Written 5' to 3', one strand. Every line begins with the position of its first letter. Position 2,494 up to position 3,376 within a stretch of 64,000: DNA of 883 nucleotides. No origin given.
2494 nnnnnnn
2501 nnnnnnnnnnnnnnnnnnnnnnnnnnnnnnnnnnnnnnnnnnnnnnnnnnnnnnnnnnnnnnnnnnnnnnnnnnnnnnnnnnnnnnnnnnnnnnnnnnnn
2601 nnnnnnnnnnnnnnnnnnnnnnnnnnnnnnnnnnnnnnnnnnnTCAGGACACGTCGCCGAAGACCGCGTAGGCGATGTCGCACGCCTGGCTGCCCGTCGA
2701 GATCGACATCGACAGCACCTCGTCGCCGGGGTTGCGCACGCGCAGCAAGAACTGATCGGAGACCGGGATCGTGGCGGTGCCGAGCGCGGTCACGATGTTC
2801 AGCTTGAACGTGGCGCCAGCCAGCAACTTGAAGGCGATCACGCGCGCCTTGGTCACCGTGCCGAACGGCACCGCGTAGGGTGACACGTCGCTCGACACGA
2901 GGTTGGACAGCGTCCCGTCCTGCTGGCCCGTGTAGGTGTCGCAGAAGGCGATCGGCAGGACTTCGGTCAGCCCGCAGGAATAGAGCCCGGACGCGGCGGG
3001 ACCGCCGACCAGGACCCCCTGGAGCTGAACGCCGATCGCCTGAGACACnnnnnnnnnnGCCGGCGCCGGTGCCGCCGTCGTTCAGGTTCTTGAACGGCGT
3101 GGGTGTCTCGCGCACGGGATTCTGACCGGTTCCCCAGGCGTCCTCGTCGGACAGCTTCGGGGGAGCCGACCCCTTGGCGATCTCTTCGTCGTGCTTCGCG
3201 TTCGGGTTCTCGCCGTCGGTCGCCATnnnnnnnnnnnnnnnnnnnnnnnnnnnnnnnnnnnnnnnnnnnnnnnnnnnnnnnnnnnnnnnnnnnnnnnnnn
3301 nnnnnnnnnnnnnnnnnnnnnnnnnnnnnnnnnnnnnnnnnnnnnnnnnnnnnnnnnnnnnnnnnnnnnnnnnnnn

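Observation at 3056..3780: Tandem array of four tiny (52-62 aa) disordered proteins sharing a C-terminal PxPF[KR] motif that recurs at the portal N-terminus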

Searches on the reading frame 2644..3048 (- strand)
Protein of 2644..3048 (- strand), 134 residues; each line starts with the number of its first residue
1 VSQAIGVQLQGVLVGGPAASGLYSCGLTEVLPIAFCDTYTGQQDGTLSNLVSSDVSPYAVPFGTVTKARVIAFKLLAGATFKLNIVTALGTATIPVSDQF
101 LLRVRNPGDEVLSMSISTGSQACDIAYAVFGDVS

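Call 8: search_protein_families(library=phrogs, proteins=[window:2644-3048:-], max_evalue=0.01)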
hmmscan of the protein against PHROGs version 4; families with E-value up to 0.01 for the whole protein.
window:2644-3048:- (134 aa): 0 families

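Call 9: search_protein_families(library=pfam, proteins=[window:2644-3048:-], max_evalue=0.01)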
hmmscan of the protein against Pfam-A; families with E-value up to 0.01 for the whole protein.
window:2644-3048:- (134 aa): 0 families

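Call 13: find_related_loci(query=window:2644-3048:-, collection=viral_contigs, flank=8000)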
Query window:2644-3048:- (134 aa) in viral_contigs; peptide patterns used: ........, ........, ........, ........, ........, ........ (x = any residue, [..] = any of these).
7 stretches matched a pattern, but none encodes a relative of the query by tblastn (E <= 1e-3).
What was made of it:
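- Tried and rejected: Related-locus scan with p134 alone in viral contigs: nothing (call 13).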

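Call 60: search_solved_structures(query=A7, max_evalue=10)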
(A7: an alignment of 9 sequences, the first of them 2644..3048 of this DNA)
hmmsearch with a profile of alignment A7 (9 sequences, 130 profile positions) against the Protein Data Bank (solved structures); distinct sequences matched with E-value up to 10: 2.
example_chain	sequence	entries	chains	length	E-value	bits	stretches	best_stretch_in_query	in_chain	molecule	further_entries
9nrx_X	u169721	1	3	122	1.1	12.6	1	28-84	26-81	Single domain antibody (nanobody) V2B3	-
7adk_B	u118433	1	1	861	1.6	12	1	29-90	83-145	Lipoprotein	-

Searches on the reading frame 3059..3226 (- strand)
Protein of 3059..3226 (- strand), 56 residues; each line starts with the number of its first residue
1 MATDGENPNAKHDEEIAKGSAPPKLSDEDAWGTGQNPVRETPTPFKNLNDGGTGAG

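Call 44: search_protein_families(library=phrogs, proteins=[window:3059-3226:-], max_evalue=1)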
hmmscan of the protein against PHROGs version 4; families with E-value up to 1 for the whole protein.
seq(56 aa): 0 families

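Call 45: search_protein_families(library=pfam, proteins=[window:3059-3226:-], max_evalue=1)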
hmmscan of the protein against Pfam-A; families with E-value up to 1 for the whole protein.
seq(56 aa): 0 families

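Call 51: find_homologous_proteins(query=A5, max_evalue=0.05)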
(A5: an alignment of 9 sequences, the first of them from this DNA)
Query A5 (9 sequences) (56 aa, profile of the alignment): 133 proteins with E <= 0.05 among 1234 candidates; the best 120 are listed.
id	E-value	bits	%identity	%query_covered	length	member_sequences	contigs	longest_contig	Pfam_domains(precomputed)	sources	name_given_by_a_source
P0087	1.0e-23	101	56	89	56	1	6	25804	-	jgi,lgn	jgi:hypothetical protein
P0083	1.6e-22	97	100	100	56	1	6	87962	-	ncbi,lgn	-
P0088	2.1e-22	97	47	98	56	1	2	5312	-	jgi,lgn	jgi:hypothetical protein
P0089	4.9e-22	96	60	89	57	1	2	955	-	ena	-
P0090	1.0e-21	95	49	91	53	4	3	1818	-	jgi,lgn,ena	-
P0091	5.0e-21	92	55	96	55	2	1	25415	-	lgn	-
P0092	5.4e-21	92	49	95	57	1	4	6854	-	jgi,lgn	-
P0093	6.5e-21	92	46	100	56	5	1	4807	-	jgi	jgi:hypothetical protein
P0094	1.6e-20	91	59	86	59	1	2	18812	-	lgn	-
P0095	1.8e-20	91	49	100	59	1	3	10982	-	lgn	-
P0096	3.0e-20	90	58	89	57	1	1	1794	-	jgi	jgi:hypothetical protein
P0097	4.4e-20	89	54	79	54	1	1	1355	-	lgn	-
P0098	6.7e-20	89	54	89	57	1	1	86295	-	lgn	-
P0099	8.3e-20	89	44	96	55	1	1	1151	-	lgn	-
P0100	9.4e-20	88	47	98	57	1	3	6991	-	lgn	-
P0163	6.0e-14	70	50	54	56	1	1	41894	-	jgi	jgi:hypothetical protein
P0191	1.1e-11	63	60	54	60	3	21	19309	-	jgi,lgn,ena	jgi:hypothetical protein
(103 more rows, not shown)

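Call 62: find_encoding_contigs(protein=P0163, flank=7000, max_places=1)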
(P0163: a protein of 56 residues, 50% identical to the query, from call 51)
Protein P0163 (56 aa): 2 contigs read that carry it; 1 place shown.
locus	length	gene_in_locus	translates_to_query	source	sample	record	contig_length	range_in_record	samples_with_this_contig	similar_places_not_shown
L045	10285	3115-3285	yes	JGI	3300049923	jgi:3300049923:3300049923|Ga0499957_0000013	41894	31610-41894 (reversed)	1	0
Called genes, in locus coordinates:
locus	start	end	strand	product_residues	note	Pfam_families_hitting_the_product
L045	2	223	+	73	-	?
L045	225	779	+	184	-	-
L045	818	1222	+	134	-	-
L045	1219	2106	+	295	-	PF04233:Phage_Mu_F (weak)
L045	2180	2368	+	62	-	-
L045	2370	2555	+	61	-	-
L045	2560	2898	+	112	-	-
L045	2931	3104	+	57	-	-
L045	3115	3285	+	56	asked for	-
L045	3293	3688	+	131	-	-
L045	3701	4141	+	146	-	-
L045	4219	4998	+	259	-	-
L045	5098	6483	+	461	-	-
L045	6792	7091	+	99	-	-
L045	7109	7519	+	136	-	-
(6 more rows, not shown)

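Call 63: find_encoding_contigs(protein=P0191, flank=7000, max_places=1)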
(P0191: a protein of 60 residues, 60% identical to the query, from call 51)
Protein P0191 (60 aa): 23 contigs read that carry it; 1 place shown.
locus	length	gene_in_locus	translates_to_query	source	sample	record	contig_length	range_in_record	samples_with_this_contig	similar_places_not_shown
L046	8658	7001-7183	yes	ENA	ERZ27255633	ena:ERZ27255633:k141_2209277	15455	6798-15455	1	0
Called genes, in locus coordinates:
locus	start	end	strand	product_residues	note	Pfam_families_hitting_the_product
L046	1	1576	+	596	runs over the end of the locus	-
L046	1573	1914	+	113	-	-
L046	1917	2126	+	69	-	-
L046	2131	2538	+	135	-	-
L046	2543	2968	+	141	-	-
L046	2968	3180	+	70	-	-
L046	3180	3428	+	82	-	-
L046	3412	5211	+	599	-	-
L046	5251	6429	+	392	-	-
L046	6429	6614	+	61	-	-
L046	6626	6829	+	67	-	-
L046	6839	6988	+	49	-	-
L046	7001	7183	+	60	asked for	-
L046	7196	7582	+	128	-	-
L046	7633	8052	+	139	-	-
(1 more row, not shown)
